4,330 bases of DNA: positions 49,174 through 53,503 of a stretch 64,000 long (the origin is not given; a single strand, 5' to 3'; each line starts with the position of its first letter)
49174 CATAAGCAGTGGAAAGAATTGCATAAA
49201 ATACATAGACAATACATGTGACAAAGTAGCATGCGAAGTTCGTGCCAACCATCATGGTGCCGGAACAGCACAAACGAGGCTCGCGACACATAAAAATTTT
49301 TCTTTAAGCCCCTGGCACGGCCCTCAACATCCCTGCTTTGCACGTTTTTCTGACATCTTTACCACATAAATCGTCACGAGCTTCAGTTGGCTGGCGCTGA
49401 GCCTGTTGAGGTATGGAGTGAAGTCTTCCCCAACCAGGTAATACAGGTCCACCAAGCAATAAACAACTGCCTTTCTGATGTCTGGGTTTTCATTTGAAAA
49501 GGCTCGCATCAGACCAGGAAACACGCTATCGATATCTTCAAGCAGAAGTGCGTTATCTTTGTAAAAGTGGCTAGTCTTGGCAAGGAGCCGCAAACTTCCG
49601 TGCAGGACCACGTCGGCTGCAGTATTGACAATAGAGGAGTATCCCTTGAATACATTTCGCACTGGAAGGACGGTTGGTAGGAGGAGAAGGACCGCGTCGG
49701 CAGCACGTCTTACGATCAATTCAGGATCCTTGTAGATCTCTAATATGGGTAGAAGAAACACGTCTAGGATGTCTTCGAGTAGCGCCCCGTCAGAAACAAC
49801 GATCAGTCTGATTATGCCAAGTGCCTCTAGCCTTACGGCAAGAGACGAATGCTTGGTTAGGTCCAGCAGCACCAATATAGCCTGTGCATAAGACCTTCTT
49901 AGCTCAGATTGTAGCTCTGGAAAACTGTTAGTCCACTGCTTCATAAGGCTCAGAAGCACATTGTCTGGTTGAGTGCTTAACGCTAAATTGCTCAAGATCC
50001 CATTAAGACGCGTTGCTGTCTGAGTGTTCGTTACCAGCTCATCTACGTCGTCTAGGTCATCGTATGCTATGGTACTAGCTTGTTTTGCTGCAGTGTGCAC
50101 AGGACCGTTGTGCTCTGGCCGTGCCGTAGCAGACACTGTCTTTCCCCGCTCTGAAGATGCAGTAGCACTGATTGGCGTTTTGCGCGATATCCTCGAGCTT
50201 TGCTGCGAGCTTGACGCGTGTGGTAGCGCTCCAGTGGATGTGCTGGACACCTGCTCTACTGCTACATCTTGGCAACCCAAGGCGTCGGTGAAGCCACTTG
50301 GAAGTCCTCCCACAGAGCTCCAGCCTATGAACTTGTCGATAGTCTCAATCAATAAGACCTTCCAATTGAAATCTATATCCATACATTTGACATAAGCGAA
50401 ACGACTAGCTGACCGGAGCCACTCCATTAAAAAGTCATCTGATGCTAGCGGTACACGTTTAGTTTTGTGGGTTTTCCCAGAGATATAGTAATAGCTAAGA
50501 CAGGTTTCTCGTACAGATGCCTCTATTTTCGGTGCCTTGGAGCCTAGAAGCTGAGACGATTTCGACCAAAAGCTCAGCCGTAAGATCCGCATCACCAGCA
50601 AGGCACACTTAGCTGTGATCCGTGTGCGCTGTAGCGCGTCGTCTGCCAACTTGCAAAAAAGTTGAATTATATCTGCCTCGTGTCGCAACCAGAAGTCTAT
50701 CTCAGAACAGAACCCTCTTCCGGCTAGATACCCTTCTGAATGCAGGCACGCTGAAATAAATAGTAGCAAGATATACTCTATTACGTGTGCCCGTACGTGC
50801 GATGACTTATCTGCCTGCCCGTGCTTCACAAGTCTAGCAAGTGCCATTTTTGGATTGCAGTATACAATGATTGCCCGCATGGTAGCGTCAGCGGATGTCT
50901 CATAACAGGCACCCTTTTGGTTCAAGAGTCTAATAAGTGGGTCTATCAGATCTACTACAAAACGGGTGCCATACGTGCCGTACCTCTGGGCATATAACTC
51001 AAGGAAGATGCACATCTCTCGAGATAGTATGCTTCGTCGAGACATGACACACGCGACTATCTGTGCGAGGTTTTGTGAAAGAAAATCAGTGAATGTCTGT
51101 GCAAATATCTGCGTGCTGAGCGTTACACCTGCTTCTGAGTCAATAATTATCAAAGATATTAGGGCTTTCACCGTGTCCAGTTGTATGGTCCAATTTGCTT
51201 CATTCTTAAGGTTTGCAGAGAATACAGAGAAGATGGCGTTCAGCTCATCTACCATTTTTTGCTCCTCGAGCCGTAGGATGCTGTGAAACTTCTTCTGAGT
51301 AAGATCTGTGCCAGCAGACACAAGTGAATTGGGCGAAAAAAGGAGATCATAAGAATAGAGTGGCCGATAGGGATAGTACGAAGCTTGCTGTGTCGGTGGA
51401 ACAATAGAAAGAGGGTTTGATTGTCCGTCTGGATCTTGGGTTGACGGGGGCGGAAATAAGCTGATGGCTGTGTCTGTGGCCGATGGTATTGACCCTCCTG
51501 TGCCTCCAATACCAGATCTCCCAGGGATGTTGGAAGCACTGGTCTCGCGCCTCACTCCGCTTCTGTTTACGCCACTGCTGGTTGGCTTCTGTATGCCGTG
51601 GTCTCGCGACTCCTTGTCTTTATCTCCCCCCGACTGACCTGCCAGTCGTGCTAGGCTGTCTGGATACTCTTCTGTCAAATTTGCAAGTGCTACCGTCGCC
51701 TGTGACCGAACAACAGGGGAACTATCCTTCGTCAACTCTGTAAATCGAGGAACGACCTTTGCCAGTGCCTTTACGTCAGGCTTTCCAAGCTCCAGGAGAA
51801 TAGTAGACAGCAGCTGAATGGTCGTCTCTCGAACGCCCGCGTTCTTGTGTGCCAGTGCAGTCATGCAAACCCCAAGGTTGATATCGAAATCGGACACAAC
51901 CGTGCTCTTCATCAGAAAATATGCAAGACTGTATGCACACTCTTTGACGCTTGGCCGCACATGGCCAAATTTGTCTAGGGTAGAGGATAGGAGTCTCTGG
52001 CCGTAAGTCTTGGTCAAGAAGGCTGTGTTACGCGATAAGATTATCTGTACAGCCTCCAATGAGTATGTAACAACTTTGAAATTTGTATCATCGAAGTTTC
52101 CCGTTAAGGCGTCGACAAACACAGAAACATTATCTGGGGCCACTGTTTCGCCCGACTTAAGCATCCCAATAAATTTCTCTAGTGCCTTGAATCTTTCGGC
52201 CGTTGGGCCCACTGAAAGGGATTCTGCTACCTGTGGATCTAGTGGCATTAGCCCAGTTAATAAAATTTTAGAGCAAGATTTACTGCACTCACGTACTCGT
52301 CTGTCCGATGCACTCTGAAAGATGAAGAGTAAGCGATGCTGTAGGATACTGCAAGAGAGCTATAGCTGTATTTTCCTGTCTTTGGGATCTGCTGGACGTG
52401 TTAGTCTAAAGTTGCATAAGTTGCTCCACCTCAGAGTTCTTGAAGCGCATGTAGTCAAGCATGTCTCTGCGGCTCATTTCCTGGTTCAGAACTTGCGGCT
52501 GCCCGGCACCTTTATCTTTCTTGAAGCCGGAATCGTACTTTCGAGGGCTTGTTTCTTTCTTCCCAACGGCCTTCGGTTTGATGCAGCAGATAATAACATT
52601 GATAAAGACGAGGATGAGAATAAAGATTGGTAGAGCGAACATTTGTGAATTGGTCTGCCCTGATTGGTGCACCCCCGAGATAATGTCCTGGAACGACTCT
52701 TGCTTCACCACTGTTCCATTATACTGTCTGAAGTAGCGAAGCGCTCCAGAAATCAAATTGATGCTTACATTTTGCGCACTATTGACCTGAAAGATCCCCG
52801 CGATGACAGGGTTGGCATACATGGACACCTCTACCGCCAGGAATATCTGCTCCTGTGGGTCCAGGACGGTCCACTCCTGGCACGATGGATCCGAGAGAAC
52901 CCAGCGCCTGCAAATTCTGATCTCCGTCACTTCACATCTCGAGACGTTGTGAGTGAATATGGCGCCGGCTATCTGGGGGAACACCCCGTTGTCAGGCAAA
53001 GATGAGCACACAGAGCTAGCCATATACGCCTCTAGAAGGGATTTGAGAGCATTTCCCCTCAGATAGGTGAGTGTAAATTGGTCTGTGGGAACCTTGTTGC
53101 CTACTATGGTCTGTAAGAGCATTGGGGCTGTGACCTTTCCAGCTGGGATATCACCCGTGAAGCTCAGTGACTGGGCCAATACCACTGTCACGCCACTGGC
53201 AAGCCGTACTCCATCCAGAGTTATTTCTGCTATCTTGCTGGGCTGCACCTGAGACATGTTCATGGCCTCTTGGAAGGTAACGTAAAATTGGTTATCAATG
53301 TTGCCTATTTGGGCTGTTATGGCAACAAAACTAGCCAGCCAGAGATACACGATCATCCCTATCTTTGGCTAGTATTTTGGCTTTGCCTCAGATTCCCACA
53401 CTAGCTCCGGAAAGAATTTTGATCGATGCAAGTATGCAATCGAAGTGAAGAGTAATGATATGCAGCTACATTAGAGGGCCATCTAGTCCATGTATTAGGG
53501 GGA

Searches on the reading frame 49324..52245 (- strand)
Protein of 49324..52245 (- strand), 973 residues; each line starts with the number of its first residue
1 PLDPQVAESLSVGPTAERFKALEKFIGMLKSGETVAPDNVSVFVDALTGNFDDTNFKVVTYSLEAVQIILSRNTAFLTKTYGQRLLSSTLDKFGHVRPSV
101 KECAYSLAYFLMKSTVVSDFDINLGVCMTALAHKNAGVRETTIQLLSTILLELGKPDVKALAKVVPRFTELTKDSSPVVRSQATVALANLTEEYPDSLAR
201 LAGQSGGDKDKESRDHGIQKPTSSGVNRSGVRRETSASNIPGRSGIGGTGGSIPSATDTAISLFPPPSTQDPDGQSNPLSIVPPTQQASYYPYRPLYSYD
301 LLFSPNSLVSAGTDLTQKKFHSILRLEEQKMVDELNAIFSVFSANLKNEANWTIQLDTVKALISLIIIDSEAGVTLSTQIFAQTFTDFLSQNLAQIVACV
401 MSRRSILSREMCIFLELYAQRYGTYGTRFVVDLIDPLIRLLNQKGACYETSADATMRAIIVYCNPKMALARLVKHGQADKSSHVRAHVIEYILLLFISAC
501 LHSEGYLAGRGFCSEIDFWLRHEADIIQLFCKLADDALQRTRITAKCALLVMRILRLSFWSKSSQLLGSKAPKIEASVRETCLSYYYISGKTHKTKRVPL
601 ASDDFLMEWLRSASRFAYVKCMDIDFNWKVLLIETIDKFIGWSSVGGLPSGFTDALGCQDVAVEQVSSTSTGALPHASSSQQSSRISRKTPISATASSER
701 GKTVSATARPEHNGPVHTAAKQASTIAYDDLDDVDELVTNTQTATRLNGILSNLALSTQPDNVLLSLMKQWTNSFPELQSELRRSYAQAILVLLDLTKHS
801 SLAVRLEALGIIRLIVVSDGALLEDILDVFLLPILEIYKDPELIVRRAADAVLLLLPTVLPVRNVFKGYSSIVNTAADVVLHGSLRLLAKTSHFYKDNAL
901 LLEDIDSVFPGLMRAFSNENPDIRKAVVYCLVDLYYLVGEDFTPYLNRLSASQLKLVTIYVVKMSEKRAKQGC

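Call 81: search_protein_families(library=pfam, proteins=[window:49324-52245:-], max_evalue=0.0001)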
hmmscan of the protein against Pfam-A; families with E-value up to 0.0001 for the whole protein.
window:49324-52245:- (973 aa): 8 families
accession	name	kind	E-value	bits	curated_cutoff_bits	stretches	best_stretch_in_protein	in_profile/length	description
PF02985.28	HEAT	-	1.5e-12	47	23.5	0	908-935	1-28/31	HEAT repeat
PF12348.14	CLASP_N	-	9.1e-12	45.5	27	1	348-500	17-162/227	CLASP N terminal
PF13646.12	HEAT_2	-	2.8e-09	37.6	27.7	0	130-213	7-79/88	HEAT repeats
PF13513.12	HEAT_EZ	-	3e-07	31.3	27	0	138-190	3-55/55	HEAT-like repeat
PF00514.29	Arm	-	1.2e-05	25.7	20.6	0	163-191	12-40/41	Armadillo/beta-catenin-like repeat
PF25757.1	TPR_DNAAF5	-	2.1e-05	24.3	27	0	73-189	121-232/288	Dynein axonemal assembly factor 5-like, TPR repeats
PF24987.1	HEAT_EF3_N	-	4.3e-05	24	32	0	33-186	15-168/169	EF3 N-terminal HEAT repeat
PF01602.26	Adaptin_N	-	9.1e-05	21.7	37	0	128-200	85-151/524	Adaptin N terminal region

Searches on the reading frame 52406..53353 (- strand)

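Call 81: search_protein_families(library=pfam, proteins=[window:52406-53353:-], max_evalue=0.0001)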
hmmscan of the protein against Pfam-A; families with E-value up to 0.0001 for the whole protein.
window:52406-53353:- (315 aa): 1 family
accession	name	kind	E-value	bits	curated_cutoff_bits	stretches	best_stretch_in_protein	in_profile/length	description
PF02872.23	5_nucleotid_C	-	1e-05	26.2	23.6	1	16-139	2-114/158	5'-nucleotidase, C-terminal domain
